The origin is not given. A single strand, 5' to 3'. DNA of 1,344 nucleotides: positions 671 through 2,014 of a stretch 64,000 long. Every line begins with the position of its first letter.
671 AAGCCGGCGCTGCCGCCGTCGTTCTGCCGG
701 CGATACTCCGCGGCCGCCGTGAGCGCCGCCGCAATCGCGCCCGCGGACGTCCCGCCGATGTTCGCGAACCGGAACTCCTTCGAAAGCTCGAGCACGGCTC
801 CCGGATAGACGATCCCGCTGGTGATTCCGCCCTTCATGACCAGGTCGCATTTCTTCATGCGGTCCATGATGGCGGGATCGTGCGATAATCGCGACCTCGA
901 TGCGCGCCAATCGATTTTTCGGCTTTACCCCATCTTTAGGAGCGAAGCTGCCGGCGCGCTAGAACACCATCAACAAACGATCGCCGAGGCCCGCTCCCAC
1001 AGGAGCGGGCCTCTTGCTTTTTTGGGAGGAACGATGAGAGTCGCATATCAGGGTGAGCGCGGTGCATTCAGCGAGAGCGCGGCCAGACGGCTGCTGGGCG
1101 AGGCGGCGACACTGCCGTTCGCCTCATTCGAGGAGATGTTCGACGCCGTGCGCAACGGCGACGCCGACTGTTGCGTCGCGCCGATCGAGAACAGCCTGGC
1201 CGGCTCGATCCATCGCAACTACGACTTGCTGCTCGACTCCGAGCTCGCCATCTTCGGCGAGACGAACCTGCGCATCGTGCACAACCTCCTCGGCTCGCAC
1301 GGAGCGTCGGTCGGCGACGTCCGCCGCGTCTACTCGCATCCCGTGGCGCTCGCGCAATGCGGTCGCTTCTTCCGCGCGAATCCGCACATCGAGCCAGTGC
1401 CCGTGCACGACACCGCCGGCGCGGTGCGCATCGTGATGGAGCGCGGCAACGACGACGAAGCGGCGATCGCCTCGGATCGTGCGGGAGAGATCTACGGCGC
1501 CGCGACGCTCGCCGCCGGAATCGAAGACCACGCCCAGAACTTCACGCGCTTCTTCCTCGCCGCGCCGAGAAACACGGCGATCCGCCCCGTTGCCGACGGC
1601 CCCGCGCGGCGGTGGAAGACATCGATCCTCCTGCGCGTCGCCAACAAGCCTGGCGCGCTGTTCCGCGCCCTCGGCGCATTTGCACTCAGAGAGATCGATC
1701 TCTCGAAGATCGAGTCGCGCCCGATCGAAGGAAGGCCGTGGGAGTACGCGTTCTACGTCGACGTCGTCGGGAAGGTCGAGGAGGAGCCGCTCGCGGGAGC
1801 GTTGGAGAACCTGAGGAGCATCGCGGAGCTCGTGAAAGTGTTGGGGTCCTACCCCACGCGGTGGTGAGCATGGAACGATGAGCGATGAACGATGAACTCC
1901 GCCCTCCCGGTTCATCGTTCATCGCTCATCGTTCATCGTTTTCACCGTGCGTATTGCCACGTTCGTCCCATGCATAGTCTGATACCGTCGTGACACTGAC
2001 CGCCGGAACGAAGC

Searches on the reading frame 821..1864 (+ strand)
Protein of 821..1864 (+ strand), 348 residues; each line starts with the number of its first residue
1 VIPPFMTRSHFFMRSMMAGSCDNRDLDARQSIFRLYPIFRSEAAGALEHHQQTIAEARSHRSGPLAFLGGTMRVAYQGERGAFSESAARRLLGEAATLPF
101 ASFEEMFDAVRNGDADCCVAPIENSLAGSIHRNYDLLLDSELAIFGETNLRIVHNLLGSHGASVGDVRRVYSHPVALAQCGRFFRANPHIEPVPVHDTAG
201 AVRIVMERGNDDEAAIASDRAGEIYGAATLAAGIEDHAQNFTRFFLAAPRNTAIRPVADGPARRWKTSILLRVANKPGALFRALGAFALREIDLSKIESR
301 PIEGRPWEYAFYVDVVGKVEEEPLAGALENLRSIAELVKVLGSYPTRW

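Call 77: search_protein_families(library=pfam, alignment_id=A5, max_evalue=0.000001)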
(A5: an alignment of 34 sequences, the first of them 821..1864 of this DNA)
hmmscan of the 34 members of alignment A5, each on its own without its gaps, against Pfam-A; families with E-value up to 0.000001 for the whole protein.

A. member 1, window:821-1864:+ (348 aa): 2 families
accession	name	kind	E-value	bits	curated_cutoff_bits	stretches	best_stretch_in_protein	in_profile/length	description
PF00800.23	PDT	-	2.7e-58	197.2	25.2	1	74-247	1-176/181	Prephenate dehydratase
PF01842.31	ACT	-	3e-11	43.3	27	1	267-331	1-64/66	ACT domain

B. families by the number of members that match (of 34 scanned): 62 families (the first 25 are shown)
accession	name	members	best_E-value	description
PF00248.27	Aldo_ket_red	2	4.9e-83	Aldo/keto reductase family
PF13145.12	Rotamase_2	2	7e-21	PPIC-type PPIASE domain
PF00639.27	Rotamase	2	1.3e-20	PPIC-type PPIASE domain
PF13616.12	Rotamase_3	2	2.1e-19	PPIC-type PPIASE domain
PF02504.20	FA_synthesis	1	2.1e-111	Fatty acid synthesis protein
PF00106.31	adh_short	1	3e-60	short chain dehydrogenase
PF00800.23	PDT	1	2.7e-58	Prephenate dehydratase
PF02146.23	SIR2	1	8.4e-50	Sir2 family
PF01063.24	Aminotran_4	1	2.7e-48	Amino-transferase class IV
PF00069.31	Pkinase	1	6.7e-47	Protein kinase domain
PF06719.19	AraC_N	1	2.7e-43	AraC-type transcriptional regulator N-terminus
PF00698.26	Acyl_transf_1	1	6.7e-41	Acyl transferase domain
PF05685.18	Uma2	1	2.8e-36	Putative restriction endonuclease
PF00589.27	Phage_integrase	1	4.1e-36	Phage integrase family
PF13561.12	adh_short_C2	1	2.6e-35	Enoyl-(Acyl carrier protein) reductase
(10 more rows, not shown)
